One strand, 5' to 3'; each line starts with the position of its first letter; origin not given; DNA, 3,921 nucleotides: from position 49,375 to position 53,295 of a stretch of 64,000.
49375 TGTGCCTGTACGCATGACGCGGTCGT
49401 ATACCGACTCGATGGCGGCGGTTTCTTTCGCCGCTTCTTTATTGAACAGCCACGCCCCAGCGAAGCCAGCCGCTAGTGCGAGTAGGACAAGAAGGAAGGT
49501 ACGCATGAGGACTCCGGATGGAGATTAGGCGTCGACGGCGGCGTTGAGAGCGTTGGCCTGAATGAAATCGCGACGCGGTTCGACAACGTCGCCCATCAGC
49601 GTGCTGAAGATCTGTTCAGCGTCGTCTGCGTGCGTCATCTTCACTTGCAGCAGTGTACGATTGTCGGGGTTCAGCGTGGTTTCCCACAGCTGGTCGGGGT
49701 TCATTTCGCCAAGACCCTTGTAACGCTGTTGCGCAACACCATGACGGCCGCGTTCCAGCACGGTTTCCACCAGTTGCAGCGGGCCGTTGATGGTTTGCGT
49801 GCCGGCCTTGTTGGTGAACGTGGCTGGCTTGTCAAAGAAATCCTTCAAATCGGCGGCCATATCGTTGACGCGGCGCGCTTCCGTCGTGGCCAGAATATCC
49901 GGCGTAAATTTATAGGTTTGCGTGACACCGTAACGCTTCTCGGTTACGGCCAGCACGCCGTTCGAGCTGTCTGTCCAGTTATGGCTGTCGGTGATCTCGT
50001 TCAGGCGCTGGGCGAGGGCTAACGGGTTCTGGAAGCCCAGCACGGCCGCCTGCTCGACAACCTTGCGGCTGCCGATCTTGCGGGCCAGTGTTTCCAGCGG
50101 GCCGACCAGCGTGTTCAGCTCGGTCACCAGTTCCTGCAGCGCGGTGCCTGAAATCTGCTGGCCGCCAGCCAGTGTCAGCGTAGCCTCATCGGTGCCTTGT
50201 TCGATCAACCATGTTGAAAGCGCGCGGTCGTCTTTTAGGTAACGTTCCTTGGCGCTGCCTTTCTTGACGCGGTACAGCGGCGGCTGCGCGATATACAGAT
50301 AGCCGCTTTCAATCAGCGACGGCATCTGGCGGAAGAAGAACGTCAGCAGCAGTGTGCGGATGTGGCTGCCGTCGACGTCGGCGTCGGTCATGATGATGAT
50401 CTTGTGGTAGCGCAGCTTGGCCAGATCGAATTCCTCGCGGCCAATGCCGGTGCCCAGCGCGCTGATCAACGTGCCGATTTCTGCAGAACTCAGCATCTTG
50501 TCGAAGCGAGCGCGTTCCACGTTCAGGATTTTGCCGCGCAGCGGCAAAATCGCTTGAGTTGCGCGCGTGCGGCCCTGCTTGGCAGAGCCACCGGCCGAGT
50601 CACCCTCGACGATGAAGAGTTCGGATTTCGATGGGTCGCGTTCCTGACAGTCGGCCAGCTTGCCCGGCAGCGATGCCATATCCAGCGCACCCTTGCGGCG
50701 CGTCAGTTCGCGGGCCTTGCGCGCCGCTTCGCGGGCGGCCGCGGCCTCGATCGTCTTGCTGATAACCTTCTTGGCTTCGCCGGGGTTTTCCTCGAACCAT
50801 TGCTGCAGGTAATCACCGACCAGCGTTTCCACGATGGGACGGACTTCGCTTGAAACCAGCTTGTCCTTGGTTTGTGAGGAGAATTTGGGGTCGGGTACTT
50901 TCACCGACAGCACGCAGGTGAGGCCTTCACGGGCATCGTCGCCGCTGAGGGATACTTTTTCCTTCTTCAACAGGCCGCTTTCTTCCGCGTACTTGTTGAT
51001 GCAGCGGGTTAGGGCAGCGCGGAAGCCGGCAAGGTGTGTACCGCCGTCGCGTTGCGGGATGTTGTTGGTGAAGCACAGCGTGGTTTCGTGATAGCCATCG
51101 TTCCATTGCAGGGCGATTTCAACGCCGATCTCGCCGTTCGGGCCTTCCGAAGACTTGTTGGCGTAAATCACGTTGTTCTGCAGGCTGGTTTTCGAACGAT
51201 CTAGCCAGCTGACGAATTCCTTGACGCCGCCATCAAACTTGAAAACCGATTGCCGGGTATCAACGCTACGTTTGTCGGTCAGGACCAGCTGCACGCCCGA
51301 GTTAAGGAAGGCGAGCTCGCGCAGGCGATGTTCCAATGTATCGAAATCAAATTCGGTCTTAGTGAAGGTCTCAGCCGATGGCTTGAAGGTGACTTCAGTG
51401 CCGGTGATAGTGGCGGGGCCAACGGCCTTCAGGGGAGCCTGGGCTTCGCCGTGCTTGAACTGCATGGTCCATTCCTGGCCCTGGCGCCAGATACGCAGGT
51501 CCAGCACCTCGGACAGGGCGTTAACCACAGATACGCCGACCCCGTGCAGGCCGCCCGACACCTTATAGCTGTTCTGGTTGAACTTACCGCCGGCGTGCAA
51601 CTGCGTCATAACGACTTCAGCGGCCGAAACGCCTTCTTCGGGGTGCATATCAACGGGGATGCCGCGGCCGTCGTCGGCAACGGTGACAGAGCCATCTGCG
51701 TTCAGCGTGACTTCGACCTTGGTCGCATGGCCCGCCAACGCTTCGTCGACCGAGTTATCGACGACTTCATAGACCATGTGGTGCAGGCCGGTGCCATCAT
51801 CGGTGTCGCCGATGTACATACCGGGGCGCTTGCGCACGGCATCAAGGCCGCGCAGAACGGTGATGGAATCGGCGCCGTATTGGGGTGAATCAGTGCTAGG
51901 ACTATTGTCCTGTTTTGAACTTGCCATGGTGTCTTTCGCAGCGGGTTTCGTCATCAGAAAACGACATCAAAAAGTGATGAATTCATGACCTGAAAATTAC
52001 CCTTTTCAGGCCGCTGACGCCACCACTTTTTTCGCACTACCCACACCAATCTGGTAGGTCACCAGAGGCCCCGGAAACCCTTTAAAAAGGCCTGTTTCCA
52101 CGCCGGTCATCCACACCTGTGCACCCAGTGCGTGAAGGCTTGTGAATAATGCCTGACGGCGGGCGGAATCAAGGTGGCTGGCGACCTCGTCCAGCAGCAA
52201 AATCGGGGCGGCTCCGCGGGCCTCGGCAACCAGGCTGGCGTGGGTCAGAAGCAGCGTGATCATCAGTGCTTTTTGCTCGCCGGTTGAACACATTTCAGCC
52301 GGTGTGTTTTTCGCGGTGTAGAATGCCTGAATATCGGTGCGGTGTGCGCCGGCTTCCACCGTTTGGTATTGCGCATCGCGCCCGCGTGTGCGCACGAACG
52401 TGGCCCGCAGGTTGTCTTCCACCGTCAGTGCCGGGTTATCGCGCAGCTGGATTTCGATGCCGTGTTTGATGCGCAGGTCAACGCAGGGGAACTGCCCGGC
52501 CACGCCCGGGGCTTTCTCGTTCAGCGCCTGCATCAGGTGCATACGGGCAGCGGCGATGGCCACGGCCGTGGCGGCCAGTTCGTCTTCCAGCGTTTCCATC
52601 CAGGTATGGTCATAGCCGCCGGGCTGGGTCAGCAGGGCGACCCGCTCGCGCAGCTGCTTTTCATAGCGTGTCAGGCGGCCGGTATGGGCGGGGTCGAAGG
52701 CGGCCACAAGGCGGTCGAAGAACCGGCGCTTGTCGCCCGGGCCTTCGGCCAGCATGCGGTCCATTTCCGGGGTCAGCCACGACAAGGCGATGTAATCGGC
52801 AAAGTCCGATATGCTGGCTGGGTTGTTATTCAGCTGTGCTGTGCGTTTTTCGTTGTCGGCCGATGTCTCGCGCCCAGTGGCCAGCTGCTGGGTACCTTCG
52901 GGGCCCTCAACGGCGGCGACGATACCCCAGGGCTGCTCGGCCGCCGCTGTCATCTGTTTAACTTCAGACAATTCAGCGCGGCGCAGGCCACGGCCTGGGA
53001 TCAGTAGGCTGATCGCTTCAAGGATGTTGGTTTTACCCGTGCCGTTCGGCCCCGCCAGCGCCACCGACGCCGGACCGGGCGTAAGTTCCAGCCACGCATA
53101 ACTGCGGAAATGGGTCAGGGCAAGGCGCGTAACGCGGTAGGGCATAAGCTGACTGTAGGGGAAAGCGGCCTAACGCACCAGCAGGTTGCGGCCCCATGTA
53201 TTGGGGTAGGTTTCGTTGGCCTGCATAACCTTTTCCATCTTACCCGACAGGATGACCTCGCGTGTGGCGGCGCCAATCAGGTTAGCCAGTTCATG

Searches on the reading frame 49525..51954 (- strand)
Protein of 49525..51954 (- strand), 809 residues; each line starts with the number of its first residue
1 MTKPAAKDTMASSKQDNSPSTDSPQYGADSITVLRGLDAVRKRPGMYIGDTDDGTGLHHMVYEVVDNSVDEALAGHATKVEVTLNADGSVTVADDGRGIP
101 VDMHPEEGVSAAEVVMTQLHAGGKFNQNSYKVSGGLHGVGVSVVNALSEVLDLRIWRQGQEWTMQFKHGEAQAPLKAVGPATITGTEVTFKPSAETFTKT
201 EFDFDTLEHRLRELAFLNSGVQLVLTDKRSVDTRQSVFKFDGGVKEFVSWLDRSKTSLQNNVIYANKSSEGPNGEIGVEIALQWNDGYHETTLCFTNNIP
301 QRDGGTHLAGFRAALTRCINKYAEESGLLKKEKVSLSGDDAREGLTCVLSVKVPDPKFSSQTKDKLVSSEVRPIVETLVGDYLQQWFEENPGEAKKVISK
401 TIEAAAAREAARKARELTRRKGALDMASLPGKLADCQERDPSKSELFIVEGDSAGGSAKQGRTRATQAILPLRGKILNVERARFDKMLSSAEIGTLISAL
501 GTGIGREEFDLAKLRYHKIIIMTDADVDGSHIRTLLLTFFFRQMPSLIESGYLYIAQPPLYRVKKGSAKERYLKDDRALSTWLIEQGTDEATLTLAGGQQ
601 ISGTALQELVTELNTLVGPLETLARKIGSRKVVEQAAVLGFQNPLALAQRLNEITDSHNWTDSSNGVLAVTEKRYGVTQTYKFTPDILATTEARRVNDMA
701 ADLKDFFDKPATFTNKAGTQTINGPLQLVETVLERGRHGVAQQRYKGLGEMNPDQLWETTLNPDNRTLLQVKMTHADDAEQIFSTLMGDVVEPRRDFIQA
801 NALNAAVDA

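Call 74: search_protein_families(library=pfam, proteins=[window:49525-51954:-], max_evalue=0.00001)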
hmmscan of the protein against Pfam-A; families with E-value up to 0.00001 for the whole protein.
window:49525-51954:- (809 aa): 5 families
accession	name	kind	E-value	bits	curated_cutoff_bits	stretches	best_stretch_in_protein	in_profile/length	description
PF00204.31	DNA_gyraseB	-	2.2e-60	203.5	27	1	243-416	1-172/173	DNA gyrase B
PF00986.26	DNA_gyraseB_C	-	3.8e-29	101.1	29.8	1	739-799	3-63/63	DNA gyrase B subunit, carboxyl terminus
PF02518.31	HATPase_c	-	1.3e-18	67.9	26.4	1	53-168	2-94/111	Histidine kinase-, DNA gyrase B-, and HSP90-like ATPase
PF01751.28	Toprim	-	2.3e-18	66.6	23.1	1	445-557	1-95/96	Toprim domain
PF21249.2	GyrB_hook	-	4.6e-06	26.5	23.7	1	559-581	1-22/29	GyrB, hook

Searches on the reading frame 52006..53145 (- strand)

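Call 74: search_protein_families(library=pfam, proteins=[window:52006-53145:-], max_evalue=0.00001)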
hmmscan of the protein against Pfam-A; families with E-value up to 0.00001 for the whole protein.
window:52006-53145:- (379 aa): 3 families
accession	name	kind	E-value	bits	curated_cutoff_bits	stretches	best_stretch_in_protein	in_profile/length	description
PF02463.25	SMC_N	-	1.9e-21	77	40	1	5-355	2-203/220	RecF/RecN/SMC N terminal domain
PF13304.12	AAA_21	-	5.2e-10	40.3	27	0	29-48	3-22/304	AAA domain, putative AbiEii toxin, Type IV TA system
PF13476.12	AAA_23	-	3.5e-06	28.2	27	1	7-51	1-45/201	AAA domain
